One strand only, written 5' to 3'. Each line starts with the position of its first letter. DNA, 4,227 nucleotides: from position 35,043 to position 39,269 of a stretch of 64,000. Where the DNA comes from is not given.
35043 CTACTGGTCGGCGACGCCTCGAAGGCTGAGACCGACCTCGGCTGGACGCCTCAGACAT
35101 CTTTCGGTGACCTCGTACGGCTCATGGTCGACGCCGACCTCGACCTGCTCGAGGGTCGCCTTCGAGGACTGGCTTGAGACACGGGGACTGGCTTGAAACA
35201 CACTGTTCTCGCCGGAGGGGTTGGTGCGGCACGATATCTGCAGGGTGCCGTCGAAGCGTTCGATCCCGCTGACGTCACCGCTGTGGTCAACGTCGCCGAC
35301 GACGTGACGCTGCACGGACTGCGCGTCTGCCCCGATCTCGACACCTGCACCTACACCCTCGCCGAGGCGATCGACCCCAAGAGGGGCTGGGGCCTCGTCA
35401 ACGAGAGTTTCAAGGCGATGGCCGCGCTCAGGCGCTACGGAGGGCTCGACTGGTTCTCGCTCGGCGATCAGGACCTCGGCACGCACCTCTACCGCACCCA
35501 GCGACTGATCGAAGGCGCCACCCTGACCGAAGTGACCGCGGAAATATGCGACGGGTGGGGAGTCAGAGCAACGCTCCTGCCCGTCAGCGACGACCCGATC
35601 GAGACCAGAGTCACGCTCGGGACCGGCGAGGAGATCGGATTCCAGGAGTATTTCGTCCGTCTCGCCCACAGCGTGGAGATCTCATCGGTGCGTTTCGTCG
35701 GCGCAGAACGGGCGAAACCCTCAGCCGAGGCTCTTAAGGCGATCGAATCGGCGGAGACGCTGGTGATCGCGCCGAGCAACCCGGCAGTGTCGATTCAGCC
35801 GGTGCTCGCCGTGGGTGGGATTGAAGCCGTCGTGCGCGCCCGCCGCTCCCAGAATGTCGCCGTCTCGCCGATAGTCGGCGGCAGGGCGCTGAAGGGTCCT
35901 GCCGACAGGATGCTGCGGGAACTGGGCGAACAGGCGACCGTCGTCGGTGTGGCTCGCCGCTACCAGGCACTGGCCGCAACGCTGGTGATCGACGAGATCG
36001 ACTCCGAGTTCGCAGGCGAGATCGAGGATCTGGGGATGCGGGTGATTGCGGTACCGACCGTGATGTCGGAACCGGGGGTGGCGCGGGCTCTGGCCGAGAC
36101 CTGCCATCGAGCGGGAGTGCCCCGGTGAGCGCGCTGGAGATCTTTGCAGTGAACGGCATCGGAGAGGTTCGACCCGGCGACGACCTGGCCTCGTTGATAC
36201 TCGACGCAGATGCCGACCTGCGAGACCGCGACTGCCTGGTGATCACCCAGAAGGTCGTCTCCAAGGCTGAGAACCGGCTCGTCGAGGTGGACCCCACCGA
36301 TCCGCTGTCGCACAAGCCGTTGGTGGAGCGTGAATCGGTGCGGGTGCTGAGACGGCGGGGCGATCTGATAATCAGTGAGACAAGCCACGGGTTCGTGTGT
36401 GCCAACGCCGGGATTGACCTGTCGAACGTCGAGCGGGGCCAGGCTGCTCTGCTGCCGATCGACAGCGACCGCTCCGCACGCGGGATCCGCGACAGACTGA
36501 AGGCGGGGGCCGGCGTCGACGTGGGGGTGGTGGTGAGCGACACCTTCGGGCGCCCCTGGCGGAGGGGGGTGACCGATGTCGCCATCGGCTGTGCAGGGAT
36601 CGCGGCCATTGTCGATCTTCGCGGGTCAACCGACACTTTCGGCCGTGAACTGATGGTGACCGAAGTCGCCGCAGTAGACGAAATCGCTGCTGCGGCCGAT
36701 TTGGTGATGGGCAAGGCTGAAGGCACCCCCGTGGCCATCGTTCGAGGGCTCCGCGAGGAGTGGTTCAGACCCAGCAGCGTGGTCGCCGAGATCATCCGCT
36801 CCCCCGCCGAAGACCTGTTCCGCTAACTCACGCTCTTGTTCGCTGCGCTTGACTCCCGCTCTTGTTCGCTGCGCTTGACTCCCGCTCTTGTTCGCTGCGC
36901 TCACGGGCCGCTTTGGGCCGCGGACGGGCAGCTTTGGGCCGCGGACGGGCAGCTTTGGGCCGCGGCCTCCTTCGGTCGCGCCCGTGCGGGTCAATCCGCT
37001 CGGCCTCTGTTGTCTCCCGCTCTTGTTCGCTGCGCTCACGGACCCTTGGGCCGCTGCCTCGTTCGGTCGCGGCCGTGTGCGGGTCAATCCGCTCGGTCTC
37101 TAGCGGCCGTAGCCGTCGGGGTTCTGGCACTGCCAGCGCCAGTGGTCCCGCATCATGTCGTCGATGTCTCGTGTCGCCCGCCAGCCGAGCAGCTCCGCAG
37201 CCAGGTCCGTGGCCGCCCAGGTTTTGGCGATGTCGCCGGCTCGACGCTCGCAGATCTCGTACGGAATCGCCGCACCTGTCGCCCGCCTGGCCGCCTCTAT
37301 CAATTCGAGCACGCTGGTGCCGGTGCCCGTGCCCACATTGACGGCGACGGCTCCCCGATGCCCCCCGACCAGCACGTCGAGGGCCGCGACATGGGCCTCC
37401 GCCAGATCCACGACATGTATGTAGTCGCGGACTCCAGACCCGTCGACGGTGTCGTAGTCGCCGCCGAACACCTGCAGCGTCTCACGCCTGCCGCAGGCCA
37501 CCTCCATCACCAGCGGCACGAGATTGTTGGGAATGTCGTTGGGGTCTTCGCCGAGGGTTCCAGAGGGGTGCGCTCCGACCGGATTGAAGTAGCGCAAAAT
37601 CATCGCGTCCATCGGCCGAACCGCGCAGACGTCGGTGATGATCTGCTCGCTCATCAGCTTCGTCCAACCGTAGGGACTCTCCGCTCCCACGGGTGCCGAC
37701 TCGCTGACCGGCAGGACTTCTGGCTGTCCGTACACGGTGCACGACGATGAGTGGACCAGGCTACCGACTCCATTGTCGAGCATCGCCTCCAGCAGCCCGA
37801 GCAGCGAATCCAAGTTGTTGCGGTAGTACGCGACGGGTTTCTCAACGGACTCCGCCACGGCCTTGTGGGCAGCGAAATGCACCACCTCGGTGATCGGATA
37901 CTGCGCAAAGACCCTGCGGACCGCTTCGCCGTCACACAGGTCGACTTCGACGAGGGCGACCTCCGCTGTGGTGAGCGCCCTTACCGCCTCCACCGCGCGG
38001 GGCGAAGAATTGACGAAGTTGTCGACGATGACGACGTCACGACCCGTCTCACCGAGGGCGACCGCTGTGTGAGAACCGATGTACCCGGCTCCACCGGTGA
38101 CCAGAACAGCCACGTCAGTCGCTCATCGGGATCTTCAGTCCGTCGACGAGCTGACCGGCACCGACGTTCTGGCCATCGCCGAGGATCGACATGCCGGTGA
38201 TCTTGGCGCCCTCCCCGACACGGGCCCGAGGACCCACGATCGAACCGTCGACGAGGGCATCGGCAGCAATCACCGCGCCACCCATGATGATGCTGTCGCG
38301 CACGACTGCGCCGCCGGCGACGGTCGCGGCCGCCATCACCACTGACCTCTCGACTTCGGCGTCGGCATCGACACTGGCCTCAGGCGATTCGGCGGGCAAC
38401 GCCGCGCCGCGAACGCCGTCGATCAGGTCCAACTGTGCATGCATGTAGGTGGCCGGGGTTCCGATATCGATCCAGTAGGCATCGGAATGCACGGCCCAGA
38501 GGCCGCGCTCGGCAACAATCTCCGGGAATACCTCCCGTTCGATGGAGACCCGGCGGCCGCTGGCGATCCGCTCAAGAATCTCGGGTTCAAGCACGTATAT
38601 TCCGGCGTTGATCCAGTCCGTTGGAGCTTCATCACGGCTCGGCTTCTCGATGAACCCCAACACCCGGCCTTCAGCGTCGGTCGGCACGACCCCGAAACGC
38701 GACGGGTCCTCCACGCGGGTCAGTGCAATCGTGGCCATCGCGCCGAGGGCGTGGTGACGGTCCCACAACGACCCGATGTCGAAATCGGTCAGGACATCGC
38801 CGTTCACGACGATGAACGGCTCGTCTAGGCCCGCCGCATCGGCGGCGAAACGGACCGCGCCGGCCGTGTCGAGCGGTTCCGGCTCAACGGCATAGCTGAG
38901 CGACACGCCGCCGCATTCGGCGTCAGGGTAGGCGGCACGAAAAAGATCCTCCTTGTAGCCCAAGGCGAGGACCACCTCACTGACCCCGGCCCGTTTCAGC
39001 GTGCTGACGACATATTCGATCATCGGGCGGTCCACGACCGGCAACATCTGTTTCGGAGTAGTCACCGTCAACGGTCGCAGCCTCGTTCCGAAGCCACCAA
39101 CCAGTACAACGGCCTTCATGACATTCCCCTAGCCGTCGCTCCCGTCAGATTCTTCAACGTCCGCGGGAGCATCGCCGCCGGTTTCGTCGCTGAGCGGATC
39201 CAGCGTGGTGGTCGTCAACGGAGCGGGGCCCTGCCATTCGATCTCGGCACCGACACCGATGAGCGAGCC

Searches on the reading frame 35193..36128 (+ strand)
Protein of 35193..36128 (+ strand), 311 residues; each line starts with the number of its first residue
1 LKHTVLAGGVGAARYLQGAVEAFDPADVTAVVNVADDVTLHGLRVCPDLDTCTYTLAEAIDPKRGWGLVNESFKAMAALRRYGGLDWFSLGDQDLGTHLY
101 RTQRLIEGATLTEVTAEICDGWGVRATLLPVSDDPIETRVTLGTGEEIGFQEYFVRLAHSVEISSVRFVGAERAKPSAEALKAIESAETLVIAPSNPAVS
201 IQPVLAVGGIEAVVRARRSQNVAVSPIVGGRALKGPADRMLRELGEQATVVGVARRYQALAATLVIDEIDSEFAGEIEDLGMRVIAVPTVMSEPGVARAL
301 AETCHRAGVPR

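Call 7: search_protein_families(library=pfam, proteins=[window:35193-36128:+], max_evalue=0.001)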
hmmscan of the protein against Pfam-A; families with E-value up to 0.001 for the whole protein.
window:35193-36128:+ (311 aa): 1 family
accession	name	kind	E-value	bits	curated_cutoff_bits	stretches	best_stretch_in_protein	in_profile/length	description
PF01933.23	CofD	-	4.4e-51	174.2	30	1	4-251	2-249/290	2-phospho-L-lactate transferase CofD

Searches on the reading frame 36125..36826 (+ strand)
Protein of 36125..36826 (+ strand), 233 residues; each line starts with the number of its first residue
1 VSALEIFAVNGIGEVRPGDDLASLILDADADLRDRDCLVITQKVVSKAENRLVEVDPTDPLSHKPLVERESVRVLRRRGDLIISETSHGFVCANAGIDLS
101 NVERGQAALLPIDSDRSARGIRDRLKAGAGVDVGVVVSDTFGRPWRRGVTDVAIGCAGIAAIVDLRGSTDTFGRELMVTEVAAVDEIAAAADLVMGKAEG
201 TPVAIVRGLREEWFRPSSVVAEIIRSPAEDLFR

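Call 7: search_protein_families(library=pfam, proteins=[window:36125-36826:+], max_evalue=0.001)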
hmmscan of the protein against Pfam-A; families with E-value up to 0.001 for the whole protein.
window:36125-36826:+ (233 aa): 1 family
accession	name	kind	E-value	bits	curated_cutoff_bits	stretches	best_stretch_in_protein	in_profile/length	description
PF01996.21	F420_ligase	-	6.3e-60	202.8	25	1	12-208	4-218/218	F420-0:Gamma-glutamyl ligase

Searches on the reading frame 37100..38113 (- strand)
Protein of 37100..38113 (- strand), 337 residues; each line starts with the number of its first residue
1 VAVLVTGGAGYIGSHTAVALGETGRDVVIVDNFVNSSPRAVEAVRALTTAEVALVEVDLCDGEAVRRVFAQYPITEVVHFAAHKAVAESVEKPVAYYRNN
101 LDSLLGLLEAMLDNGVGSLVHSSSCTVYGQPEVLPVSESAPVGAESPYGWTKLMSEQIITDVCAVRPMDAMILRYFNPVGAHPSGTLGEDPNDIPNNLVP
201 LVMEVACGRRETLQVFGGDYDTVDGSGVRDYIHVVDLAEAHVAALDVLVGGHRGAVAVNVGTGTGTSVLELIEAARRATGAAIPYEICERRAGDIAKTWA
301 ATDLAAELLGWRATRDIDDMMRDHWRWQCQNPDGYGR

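Call 7: search_protein_families(library=pfam, proteins=[window:37100-38113:-], max_evalue=0.001)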
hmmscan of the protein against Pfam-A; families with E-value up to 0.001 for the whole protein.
window:37100-38113:- (337 aa): 7 families
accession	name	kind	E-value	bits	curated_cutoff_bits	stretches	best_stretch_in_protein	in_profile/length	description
PF01370.27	Epimerase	-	2.1e-52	178.4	20.9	1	3-261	1-240/240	NAD dependent epimerase/dehydratase family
PF16363.11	GDP_Man_Dehyd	-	2e-51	175.9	27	1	4-323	1-331/332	GDP-mannose 4,6 dehydratase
PF01073.25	3Beta_HSD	-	1.5e-11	44.3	22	1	4-246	1-230/280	3-beta hydroxysteroid dehydrogenase/isomerase family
PF04321.23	RmlD_sub_bind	-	8.2e-11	41.9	27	1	1-163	1-140/287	RmlD substrate binding domain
PF02719.21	Polysacc_synt_2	-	4.2e-09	36.4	20.2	1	3-124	1-128/293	Polysaccharide biosynthesis protein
PF08659.16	KR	-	6.7e-06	26.6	22.6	1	3-83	3-91/180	KR domain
PF00106.31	adh_short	-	1.3e-05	25.2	26.6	1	2-71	2-70/195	short chain dehydrogenase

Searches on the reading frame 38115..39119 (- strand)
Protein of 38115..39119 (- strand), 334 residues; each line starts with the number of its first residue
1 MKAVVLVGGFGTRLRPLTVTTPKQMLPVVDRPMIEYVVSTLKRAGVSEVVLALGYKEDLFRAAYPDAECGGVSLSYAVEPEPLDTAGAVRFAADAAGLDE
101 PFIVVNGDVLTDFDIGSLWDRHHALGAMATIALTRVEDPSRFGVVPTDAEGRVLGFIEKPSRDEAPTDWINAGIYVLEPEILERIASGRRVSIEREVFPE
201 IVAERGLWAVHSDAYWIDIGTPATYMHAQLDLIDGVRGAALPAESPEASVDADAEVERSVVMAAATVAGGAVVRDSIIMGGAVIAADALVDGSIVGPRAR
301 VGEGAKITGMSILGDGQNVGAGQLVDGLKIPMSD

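Call 4: search_protein_families(library=pfam, proteins=[window:38115-39119:-], max_evalue=0.01)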
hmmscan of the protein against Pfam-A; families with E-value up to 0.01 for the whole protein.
window:38115-39119:- (334 aa): 6 families
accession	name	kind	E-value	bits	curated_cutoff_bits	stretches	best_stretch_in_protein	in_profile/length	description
PF00483.29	NTP_transferase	-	5.3e-52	177.3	21.2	1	2-232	1-242/245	Nucleotidyl transferase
PF12804.13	NTP_transf_3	-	7.9e-10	39.6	27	1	3-128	1-117/160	MobA-like NTP transferase domain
PF25084.1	LbH_EIF2B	-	2.5e-08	34.3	54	1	247-322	27-102/105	EIF2B subunit epsilon LbH domain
PF24894.1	Hexapep_GlmU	-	4.4e-06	27.2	23.3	1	252-307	28-83/104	GlmU-like, C-terminal hexapeptide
PF25247.1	LbH_GLGC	-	0.00029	21.2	27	1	269-314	9-53/135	GLGC left-handed parallel beta-helix domain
PF25087.1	GMPPB_C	-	0.0061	16.7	39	0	248-319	11-83/110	GMPPB C-terminal domain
